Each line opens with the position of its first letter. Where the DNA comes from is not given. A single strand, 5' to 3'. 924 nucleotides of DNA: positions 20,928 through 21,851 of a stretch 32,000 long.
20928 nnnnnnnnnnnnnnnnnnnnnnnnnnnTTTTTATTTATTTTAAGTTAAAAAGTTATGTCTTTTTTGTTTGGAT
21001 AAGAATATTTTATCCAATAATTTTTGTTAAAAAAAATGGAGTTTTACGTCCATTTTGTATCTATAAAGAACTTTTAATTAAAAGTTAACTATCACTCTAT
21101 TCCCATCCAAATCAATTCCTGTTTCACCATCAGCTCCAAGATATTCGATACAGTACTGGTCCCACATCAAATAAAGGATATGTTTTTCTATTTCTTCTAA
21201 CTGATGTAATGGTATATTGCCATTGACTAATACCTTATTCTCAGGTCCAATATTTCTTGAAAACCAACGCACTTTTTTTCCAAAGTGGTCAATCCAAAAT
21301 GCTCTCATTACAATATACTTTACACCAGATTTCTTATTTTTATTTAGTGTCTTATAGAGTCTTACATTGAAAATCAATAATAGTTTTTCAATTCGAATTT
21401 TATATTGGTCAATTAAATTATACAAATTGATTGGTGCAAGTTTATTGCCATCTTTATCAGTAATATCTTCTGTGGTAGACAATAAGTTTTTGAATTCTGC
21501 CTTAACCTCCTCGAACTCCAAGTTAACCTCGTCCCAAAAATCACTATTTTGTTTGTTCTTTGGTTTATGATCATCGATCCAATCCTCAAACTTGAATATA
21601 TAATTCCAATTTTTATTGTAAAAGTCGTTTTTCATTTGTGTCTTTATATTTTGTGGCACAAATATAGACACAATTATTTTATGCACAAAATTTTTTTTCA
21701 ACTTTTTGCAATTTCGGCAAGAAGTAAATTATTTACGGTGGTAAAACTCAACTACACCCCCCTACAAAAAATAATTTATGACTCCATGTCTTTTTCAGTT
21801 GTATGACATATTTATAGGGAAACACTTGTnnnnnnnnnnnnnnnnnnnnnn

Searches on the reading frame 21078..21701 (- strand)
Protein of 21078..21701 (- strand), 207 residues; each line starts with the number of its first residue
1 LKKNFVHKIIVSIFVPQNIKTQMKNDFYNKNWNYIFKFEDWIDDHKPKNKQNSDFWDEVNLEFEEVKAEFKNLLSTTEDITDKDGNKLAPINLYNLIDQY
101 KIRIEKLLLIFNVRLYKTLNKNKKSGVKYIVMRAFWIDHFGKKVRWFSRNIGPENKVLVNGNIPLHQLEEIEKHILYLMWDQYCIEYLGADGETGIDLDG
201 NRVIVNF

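Call 3: search_protein_families(library=pfam, proteins=[window:21078-21701:-], max_evalue=1)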
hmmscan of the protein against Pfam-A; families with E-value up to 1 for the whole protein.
window:21078-21701:- (207 aa): 1 family
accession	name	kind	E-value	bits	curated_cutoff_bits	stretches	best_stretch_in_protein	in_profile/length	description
PF10231.14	COA8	-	0.039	14.4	27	1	47-79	37-69/122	Cytochrome c oxidase assembly factor 8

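Call 4: search_protein_families(library=phrogs, proteins=[window:21078-21701:-], max_evalue=1)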
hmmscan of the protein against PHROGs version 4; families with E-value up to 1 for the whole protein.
window:21078-21701:- (207 aa): 2 families
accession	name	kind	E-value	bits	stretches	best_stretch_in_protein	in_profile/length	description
phrog_25024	-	unknown function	0.16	13.2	1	2-57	11-69/95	-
phrog_15808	-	unknown function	0.28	12.2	1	48-91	62-101/142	-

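Call 54: search_protein_families(library=ncbifam, proteins=[window:21078-21701:-], max_evalue=0.1)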
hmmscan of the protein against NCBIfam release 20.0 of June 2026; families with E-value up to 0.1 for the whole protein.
window:21078-21701:- (207 aa): 0 families

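Call 94: search_protein_families(library=padloc, proteins=[window:21078-21701:-], max_evalue=0.01)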
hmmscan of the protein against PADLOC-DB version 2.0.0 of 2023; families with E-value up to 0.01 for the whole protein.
window:21078-21701:- (207 aa): 1 family
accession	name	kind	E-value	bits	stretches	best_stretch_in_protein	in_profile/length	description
PDLC04997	PDC-S32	-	0.0077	14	0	16-82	83-149/285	-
